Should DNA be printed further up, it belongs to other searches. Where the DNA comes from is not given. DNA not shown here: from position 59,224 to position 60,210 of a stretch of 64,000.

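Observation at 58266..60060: PIN-like nuclease + RNA-ligase-like enzyme + small helical protein wedged between gatD and gatE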

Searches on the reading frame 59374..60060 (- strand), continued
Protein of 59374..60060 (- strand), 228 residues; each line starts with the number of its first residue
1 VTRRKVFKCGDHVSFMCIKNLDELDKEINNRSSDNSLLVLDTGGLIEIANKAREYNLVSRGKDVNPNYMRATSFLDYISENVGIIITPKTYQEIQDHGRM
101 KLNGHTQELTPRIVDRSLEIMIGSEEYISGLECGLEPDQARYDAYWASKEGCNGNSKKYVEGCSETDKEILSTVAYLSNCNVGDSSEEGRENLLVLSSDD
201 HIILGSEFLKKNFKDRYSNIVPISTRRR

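Call 47: search_protein_families(library=pfam, alignment_id=A3, max_evalue=1)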
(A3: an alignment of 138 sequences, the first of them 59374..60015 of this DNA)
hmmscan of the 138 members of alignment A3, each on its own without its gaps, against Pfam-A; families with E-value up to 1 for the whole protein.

A. member 1, window:59374-60015:- (213 aa): 2 families
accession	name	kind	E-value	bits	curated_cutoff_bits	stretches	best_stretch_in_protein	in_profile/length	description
PF16902.11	FokI_D3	-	0.017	15.4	29.2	1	43-82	2-37/69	FokI, D3 domain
PF17055.10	VMR2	-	0.092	12.9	27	1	31-109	104-181/235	Viral matrix protein M2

B. families by the number of members that match (of 138 scanned): 77 families (the first 25 are shown)
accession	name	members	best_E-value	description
PF13638.12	PIN_4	18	7.8e-05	PIN domain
PF16289.11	PIN_12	17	0.00041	PIN domain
PF17146.10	PIN_6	4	0.018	PIN domain of ribonuclease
PF01850.27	PIN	3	0.0071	PIN domain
PF18476.7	PIN_8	2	0.0097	PIN like domain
PF06113.17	BRE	2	0.053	Brain and reproductive organ-expressed protein (BRE)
PF08281.18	Sigma70_r4_2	1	2.4e-07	Sigma-70, region 4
PF04545.22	Sigma70_r4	1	6.6e-05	Sigma-70, region 4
PF21004.2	MCEL_GT_NTPase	1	0.0017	mRNA capping enzyme catalytic subunit, GTase, NTPase domain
PF11013.13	DUF2851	1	0.0087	Protein of unknown function (DUF2851)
PF01936.24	NYN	1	0.013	NYN domain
PF10679.14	DUF2491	1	0.015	Protein of unknown function (DUF2491)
PF13521.12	AAA_28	1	0.015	AAA domain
PF16902.11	FokI_D3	1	0.017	FokI, D3 domain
PF15594.11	Imm50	1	0.019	Immunity protein 50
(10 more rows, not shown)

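Call 51: find_related_loci(query=A1, collection=genome_contigs, flank=6000)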
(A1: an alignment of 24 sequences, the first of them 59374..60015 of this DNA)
Query A1 (213 aa) in genome_contigs; peptide patterns used: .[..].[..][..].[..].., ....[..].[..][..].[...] (x = any residue, [..] = any of these).
38 stretches matched a pattern; 9 encode a relative of the query (tblastn E <= 1e-3); 9 distinct loci.
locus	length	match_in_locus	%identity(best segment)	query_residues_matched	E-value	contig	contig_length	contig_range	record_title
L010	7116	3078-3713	56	1-211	3e-76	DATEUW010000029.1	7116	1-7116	MAG TPA_asm: Candidatus Nanoarchaeia archaeon isolate SMAG_U8351 k141_1426338, whole genome shotgun sequence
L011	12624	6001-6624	57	3-211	3e-76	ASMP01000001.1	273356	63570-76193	Nanoarchaeota archaeon SCGC AAA011-D5 A11D05DRAFT_contig_0_0.1_C, whole genome shotgun sequence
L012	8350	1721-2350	55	3-211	9e-74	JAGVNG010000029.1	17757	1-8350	MAG: Nanoarchaeota archaeon isolate DeMMO3_40 c_000000033449, whole genome shotgun sequence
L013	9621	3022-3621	55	4-211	2e-71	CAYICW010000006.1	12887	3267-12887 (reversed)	MAG TPA_asm: Candidatus Woesearchaeota archaeon isolate ERP119705_co1_234 genome assembly, contig: NODE_6249_length_1288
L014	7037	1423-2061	51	1-211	2e-66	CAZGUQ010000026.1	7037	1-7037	MAG TPA_asm: Candidatus Woesearchaeota archaeon isolate SRP050083_co1_431 genome assembly, contig: NODE_5839_length_7037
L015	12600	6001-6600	49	13-211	2e-57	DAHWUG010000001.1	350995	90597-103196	MAG TPA_asm: Nanoarchaeota archaeon isolate clean1988 NODE_1_length_350995_cov_6.132942, whole genome shotgun sequence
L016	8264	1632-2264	46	2-211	4e-55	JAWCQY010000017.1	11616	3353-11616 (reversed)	MAG: Candidatus Pacearchaeota archaeon isolate JZ-2_201907_bins_3 JZ-2_201907_bins_3_scaffold_18, whole genome shotgun s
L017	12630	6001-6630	45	1-211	5e-48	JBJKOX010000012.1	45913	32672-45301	MAG: Candidatus Pacearchaeota archaeon isolate Bin_106 S1Ck127_3577967_flag_1_multi_7.0000_len_45913, whole genome shotg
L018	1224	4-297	62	116-212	4e-35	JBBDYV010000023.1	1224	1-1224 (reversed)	MAG: Candidatus Pacearchaeota archaeon isolate LejiaD_34_9 Lejia_D_132544_length_1224_cov_4, whole genome shotgun sequen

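Call 53: find_encoding_contigs(protein=P0147, flank=5000, max_places=2)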
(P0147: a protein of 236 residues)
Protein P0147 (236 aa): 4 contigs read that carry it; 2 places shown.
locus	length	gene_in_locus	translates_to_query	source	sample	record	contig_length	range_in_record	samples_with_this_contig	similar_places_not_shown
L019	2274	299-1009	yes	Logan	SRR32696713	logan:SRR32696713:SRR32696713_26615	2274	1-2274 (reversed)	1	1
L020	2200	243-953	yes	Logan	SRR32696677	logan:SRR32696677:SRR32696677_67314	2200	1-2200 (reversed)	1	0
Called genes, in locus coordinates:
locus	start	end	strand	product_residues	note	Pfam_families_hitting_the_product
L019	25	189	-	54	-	-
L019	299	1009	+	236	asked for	-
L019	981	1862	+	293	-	PF09414:RNA_ligase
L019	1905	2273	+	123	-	?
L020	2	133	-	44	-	?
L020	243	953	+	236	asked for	-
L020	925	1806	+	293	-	PF09414:RNA_ligase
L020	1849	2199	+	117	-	?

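Call 54: find_encoding_contigs(protein=P0100, flank=5000, max_places=2)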
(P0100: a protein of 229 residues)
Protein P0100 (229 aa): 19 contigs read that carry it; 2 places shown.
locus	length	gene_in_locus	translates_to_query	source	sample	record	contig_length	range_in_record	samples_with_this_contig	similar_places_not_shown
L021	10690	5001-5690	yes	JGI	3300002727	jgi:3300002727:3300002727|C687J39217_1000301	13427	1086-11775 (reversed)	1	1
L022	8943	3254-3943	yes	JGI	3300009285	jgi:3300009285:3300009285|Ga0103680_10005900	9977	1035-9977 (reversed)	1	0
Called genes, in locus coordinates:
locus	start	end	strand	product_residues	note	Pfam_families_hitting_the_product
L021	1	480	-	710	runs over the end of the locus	?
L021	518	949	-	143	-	-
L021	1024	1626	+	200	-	PF00657:Lipase_GDSL, PF13472:Lipase_GDSL_2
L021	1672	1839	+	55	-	PF03911:Sec61_beta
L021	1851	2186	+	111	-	PF01849:NAC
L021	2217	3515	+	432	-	PF18195:GatD_N, PF00710:Asparaginase, PF17763:Asparaginase_C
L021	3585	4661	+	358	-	PF00211:Guanylate_cyc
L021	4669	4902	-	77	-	-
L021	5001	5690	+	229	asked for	-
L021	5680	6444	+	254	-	PF09414:RNA_ligase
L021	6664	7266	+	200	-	-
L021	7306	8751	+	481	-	PF02934:GatB_N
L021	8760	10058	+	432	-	PF01336:tRNA_anti-codon, PF00152:tRNA-synt_2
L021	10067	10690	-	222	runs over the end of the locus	-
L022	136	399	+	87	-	-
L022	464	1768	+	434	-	PF18195:GatD_N, PF00710:Asparaginase, PF17763:Asparaginase_C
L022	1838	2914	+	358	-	PF00211:Guanylate_cyc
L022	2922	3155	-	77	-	-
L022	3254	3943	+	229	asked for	-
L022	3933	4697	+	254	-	PF09414:RNA_ligase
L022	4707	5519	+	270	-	-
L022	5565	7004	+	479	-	PF02934:GatB_N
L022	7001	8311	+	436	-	PF01336:tRNA_anti-codon, PF00152:tRNA-synt_2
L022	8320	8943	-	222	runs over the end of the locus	-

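Call 56: find_encoding_contigs(protein=P0225, flank=6000, max_places=2)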
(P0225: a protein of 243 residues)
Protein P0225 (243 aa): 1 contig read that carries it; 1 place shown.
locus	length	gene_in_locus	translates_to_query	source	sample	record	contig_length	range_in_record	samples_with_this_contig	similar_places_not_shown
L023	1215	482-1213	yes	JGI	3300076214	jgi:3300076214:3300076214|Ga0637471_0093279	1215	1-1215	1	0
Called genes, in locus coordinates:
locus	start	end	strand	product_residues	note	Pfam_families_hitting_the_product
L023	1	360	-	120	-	?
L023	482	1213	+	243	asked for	?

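Call 62: search_protein_families(library=pfam, proteins=[L021:6664-7266:+, L022:4707-5519:+], max_evalue=1)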
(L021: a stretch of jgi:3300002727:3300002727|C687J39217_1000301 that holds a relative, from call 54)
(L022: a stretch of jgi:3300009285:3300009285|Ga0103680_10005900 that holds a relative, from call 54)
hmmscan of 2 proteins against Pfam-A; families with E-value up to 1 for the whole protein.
L021:6664-7266:+ (200 aa): 0 families

L022:4707-5519:+ (270 aa): 0 families

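Call 74: search_protein_families(library=ncbifam, proteins=[window:59374-60015:-, P0147, P0100], max_evalue=1)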
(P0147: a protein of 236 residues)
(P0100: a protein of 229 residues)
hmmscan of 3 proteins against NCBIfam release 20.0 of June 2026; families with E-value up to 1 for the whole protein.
window:59374-60015:- (213 aa): 1 family
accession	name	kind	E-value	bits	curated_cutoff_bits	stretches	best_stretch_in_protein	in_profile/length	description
NF005526.0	PRK07179.1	equivalog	0.11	11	428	1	80-125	301-344/407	alpha-hydroxyketone-type quorum-sensing autoinducer synthase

P0147 (236 aa): 0 families

P0100 (229 aa): 1 family
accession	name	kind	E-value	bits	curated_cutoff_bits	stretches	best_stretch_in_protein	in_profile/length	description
NF010276.0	PRK13719.1-5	equivalog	0.05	13.2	444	1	63-145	23-105/215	conjugal transfer transcriptional regulator TraJ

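Call 87: search_protein_families(library=padloc, proteins=[window:59374-60015:-], max_evalue=0.1)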
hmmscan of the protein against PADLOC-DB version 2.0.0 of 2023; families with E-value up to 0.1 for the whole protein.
window:59374-60015:- (213 aa): 0 families

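Call 90: find_related_loci(query=A1, collection=viral_contigs, flank=4000)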
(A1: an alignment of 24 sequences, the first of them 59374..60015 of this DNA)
Query A1 (213 aa) in viral_contigs; peptide patterns used: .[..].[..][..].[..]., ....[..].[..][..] (x = any residue, [..] = any of these).
65 stretches matched a pattern, but none encodes a relative of the query by tblastn (E <= 1e-3).

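Call 98: list_cluster_members(proteins=[P0085, P0095, P0113, P0120, P0130, P0144, P0160, P0180, P0205, P0219])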
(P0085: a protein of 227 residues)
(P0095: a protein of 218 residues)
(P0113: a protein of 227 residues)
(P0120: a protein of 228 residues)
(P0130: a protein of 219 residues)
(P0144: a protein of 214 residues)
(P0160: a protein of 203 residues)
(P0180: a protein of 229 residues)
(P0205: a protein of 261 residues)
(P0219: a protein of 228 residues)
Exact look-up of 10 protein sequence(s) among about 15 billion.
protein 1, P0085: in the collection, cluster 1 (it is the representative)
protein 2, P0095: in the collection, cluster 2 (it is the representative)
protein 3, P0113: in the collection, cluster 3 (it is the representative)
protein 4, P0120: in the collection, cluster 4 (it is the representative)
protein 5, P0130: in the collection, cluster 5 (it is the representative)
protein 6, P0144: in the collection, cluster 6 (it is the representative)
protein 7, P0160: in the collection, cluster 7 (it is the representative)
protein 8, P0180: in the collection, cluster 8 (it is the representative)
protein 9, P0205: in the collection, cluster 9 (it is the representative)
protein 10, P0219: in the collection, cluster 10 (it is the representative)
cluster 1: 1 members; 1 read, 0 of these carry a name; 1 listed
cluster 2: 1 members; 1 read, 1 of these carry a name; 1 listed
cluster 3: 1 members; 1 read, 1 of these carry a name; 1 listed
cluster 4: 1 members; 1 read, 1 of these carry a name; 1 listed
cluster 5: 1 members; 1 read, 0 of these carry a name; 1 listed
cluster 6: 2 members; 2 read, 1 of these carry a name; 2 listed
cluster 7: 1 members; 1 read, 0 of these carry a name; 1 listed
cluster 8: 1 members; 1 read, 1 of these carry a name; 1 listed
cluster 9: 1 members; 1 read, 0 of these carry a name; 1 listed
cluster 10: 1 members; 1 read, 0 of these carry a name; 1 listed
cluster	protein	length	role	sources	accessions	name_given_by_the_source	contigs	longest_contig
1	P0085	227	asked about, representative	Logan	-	-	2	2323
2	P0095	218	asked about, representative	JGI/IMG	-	hypothetical protein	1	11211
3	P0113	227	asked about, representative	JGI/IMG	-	hypothetical protein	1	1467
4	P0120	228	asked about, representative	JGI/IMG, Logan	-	hypothetical protein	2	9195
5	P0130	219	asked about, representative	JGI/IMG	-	-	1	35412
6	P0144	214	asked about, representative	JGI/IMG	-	hypothetical protein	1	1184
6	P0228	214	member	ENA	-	-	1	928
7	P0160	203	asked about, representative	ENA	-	-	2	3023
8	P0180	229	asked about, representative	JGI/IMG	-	hypothetical protein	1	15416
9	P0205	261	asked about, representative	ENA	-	-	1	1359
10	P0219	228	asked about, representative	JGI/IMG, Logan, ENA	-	-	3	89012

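Call 99: find_encoding_contigs(protein=P0219, flank=7000, max_places=1)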
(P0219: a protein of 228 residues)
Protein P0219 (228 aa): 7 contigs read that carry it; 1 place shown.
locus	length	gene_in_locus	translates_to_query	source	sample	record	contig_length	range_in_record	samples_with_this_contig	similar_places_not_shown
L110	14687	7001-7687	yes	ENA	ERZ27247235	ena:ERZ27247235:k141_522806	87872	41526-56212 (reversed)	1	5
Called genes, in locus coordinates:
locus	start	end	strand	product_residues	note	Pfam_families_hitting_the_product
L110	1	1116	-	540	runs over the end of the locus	PF00118:Cpn60_TCP1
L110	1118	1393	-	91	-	PF00166:Cpn10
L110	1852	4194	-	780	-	PF00133:tRNA-synt_1, PF09334:tRNA-synt_1g, PF01406:tRNA-synt_1e (weak), PF09334:tRNA-synt_1g, PF08264:Anticodon_1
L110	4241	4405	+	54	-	PF03911:Sec61_beta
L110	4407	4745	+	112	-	PF01849:NAC, PF19026:UBA_HYPK (faint)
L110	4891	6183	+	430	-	PF18195:GatD_N, PF00710:Asparaginase, PF17763:Asparaginase_C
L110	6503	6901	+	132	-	-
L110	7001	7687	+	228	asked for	-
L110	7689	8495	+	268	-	PF09414:RNA_ligase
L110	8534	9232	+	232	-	PF04493:Endonuclease_5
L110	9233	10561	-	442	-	PF07690:MFS_1, PF12832:MFS_1_like (weak), PF07690:MFS_1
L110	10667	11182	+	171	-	-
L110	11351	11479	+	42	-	-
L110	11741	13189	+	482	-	PF00133:tRNA-synt_1, PF01406:tRNA-synt_1e, PF09334:tRNA-synt_1g, PF00133:tRNA-synt_1, PF01406:tRNA-synt_1e (weak), PF08264:Anticodon_1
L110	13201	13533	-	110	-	PF01588:tRNA_bind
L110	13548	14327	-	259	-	PF00142:Fer4_NifH, PF01656:CbiA, PF02374:ArsA_ATPase (weak), PF06564:CBP_BcsQ, PF09140:MipZ (faint), PF10609:ParA, PF13614:AAA_31, PF13500:AAA_26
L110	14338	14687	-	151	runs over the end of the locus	-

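Call 100: find_encoding_contigs(protein=P0130, flank=7000, max_places=1)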
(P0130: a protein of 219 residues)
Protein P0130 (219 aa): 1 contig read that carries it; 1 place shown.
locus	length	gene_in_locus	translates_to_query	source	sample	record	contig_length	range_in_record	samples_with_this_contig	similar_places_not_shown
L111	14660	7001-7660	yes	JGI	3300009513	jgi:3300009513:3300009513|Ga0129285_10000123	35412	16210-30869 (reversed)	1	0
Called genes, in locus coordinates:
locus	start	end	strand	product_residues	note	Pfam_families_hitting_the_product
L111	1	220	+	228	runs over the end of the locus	PF13487:HD_5, PF01966:HD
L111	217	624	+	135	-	-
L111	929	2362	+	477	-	PF00587:tRNA-synt_2b, PF03129:HGTP_anticodon, PF09180:ProRS-C_1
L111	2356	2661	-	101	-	PF02681:DUF212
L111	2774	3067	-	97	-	PF03819:MazG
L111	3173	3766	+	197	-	-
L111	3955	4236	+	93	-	-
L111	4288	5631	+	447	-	PF05496:RuvB_N (weak), PF13191:AAA_16 (faint), PF00004:AAA, PF13173:AAA_14 (faint), PF17862:AAA_lid_3 (weak)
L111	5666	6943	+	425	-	PF18195:GatD_N, PF00710:Asparaginase, PF17763:Asparaginase_C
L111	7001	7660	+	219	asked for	-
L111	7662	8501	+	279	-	PF09414:RNA_ligase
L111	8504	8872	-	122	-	PF01176:eIF-1a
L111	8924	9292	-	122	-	-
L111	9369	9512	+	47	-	-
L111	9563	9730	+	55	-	-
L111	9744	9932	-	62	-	-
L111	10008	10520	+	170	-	PF02778:tRNA_int_endo_N, PF01974:tRNA_int_endo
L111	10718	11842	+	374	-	-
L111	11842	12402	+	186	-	PF00561:Abhydrolase_1 (faint), PF06821:Ser_hydrolase, PF12697:Abhydrolase_6 (weak)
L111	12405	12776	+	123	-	-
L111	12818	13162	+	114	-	-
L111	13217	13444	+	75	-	-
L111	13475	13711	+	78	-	PF00833:Ribosomal_S17e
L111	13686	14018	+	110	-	PF01918:Alba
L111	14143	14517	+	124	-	-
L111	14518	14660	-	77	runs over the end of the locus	-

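Call 103: fold_search(model_id=the predicted structure, library=viral)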
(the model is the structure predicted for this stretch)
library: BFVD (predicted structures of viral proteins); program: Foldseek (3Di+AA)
matches with E <= 10: 100; with E <= 0.001: 0
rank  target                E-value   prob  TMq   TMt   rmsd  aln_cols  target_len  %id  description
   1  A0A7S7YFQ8            1.9e-01  0.77  0.41  0.32   6.6       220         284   11  PIN domain-containing protein [Medusavirus stheno T3]
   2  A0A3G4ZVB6            2.1e-01  0.30  0.35  0.15  13.6       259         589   12  XRN 5'-3' exonuclease [Edafosvirus sp.]
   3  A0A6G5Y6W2            2.2e-01  0.13  0.21  0.14  13.8       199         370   14  (no name in the UniProt tables at hand)
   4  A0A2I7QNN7            2.4e-01  0.14  0.24  0.17  11.2       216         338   12  (no name in the UniProt tables at hand)
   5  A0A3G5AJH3            5.0e-01  0.35  0.25  0.15   7.3        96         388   14  DUF1308 domain-containing protein [Satyrvirus sp.]
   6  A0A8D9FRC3            5.3e-01  0.05  0.20  0.15  14.4       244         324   12  RNaseH ribonuclease [uncultured marine phage]
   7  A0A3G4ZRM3            6.6e-01  0.13  0.32  0.22  17.1       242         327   12  XRN 5'-3' exonuclease [Dasosvirus sp.]
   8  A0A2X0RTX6            7.9e-01  0.02  0.15  0.10  19.7       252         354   10  B354L [African swine fever virus]
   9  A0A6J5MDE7            8.3e-01  0.06  0.21  0.18  16.6       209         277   10  Sulfotransferase domain-containing protein [uncultured Caudovirales phage]
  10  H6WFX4                8.8e-01  0.02  0.11  0.12  17.2       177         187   13  Uncharacterized protein [Cyanophage S-TIM5]
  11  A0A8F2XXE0            1.1e+00  0.03  0.19  0.13  15.7       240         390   13  Phosphoadenosine phosphosulfate reductase [Vibrio phage vB_VpP_BT-1011]
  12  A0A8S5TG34            1.2e+00  0.04  0.18  0.18  16.9       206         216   14  Uncharacterized protein [Myoviridae sp. ctIty1]
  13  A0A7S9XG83            1.3e+00  0.03  0.15  0.14  15.9       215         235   10  (no name in the UniProt tables at hand)
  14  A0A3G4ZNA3            1.5e+00  0.08  0.20  0.21   7.0       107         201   16  Uncharacterized protein [Terrestrivirus sp.]
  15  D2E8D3                1.7e+00  0.09  0.31  0.12  13.2       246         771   10  (no name in the UniProt tables at hand)
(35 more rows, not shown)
